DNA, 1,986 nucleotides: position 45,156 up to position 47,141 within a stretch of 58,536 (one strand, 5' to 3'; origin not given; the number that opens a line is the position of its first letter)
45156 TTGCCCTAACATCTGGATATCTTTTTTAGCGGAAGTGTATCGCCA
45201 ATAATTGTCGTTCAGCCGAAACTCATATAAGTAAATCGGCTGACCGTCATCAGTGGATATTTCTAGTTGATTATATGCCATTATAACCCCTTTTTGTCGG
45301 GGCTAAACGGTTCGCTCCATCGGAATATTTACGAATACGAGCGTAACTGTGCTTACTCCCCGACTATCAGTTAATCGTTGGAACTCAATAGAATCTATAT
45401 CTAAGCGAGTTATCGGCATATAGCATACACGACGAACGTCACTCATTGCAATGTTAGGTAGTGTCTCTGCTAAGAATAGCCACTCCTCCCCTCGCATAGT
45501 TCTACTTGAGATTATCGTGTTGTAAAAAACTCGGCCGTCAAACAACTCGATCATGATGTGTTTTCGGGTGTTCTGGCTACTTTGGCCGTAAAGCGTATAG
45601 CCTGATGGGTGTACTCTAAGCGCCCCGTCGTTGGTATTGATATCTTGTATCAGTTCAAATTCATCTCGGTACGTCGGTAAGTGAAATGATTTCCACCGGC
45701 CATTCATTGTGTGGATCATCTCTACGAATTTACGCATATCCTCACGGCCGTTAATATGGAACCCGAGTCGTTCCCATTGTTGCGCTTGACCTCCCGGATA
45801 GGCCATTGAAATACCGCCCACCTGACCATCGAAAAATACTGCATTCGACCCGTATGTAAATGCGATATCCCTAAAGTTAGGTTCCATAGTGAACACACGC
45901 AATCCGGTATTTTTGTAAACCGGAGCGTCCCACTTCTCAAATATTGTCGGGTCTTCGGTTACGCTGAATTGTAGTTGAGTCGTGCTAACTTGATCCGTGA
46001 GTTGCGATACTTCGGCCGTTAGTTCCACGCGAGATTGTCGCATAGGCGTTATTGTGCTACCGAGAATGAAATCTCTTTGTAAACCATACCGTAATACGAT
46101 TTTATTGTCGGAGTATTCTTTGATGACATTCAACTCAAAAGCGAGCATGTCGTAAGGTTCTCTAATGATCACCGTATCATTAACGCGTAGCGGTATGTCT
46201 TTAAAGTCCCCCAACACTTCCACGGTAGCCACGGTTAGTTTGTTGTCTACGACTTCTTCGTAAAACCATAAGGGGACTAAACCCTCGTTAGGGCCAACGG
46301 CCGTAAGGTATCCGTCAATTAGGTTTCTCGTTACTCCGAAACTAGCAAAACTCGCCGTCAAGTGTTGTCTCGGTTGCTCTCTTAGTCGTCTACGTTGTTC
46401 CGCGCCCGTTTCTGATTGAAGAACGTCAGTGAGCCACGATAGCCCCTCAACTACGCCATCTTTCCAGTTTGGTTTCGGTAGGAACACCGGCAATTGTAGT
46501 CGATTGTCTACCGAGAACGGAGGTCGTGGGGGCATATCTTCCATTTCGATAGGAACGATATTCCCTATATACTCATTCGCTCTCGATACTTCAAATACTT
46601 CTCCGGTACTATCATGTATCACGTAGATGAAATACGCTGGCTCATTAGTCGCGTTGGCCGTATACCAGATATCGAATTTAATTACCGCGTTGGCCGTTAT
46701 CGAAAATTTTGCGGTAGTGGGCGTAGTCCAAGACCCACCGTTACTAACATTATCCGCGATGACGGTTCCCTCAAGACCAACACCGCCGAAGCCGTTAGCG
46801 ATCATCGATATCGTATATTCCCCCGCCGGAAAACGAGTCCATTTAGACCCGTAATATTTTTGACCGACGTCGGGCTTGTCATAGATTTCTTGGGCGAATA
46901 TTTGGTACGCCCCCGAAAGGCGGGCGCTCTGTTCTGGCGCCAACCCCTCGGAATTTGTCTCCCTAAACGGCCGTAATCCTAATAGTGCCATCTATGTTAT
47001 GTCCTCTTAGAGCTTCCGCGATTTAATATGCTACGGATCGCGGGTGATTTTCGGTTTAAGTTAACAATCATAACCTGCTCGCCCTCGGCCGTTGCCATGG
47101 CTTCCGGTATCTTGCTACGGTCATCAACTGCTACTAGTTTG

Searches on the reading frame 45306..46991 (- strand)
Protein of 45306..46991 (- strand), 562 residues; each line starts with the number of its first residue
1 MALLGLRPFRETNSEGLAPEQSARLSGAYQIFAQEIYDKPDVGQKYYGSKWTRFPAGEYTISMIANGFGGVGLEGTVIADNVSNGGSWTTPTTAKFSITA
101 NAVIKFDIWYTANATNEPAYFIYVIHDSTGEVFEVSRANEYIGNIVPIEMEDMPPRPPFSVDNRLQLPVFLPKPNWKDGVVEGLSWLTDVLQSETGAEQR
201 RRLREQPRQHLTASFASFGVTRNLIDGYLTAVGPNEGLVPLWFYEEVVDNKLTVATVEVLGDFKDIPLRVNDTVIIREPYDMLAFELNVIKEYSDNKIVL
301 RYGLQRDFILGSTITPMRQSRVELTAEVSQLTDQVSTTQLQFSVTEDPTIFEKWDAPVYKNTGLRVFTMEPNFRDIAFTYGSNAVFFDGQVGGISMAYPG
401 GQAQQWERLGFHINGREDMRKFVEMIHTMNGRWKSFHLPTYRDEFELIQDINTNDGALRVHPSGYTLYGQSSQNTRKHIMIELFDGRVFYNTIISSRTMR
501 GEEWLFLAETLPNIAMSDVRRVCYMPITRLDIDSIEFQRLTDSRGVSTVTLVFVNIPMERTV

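Call 95: search_dna_similar(query=window:45306-46991:-, collection=phages, mode=protein, max_rows=60, rows=spread, max_evalue=1e-10)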
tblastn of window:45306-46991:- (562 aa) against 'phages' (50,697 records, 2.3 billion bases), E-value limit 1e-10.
Records with a match: 365; places in all: 365; records where one place covers at least 80% of the query: 147.
Best place of each record, by identity: >=99% 21; 95-99% 4; 90-95% 1; 60-80% 2; <60% 337.
By first word of the organism name: Pseudomonas 179; Salmonella 90; Proteus 21; Xanthomonas 16; Providencia 10; Escherichia 8; Serratia 6; Stenotrophomonas 6; Staphylococcus 4; Burkholderia 4; and 15 more.
By host as written in the record: Pseudomonas aeruginosa 69; - 51; Pseudomonas aeruginosa PA14 33; Salmonella enterica subsp. enterica serovar Typhimurium 26; Proteus mirabilis 15; Salmonella enterica 15; Salmonella sp. 10; Providencia rettgeri B0142 5; and 92 more.
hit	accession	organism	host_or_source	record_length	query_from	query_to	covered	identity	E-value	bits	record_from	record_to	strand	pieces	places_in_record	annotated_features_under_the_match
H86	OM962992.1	Proteus phage Q29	Proteus mirabilis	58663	1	562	100%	100.0%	0e+0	1129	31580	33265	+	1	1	distal tail protein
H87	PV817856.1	Proteus phage P-07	Proteus mirabilis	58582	1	562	100%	99.8%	0e+0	1125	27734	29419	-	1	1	hypothetical protein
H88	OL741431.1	Proteus phage Isf-Pm1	Proteus mirabilis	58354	1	562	100%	99.6%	0e+0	1125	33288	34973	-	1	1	putative tail assembly protein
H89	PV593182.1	Staphylococcus phage SVV09-A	Staphylococcus ureilyticus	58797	1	562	100%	99.3%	0e+0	1123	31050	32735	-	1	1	record has no annotation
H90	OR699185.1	Salmonella phage SD-12_S18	Salmonella enterica subsp. enterica ...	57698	1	562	100%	92.5%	0e+0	1045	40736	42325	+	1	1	hypothetical protein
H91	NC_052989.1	Cronobacter phage JC01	Cronobacter sakazakii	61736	1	560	100%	44.6%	6e-139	450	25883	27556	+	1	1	tail assembly protein | tail length tape measure protein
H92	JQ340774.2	Hafnia phage Enc34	Hafnia alvei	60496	1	553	98%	40.0%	3e-118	390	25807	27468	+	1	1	tail assembly protein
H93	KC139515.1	Salmonella phage FSL SP-124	Salmonella enterica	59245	1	553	98%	39.1%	8e-111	369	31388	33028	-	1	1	hypothetical protein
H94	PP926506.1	Salmonella phage PMBT19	Salmonella sp. L2-112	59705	1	553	98%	38.9%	2e-110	368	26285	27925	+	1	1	hypothetical protein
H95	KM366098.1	Salmonella phage BP12C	Salmonella enterica Hadar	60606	1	553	98%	38.9%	3e-110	367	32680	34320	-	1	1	hypothetical protein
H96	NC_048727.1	Salmonella phage Siskin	Salmonella enterica subsp. enterica ...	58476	1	553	98%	38.9%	7e-110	366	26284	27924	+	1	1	tail assembly protein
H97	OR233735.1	Salmonella phage SB5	Salmonella enterica subsp. enterica ...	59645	1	553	98%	38.9%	7e-110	366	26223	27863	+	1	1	structural protein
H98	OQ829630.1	Salmonella phage gd01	Salmonella sp.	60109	1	553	98%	38.9%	8e-110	366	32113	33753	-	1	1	tail assembly protein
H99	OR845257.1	Escherichia phage ECO95 1-6-1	Escherichia coli O157:H7 ATCC 43895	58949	1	553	98%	38.9%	8e-110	366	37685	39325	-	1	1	record has no annotation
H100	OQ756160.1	Xanthomonas phage XAP3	Xanthomonas citri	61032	1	553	98%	38.9%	1e-111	371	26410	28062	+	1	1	tail assembly protein | tail length tape measure protein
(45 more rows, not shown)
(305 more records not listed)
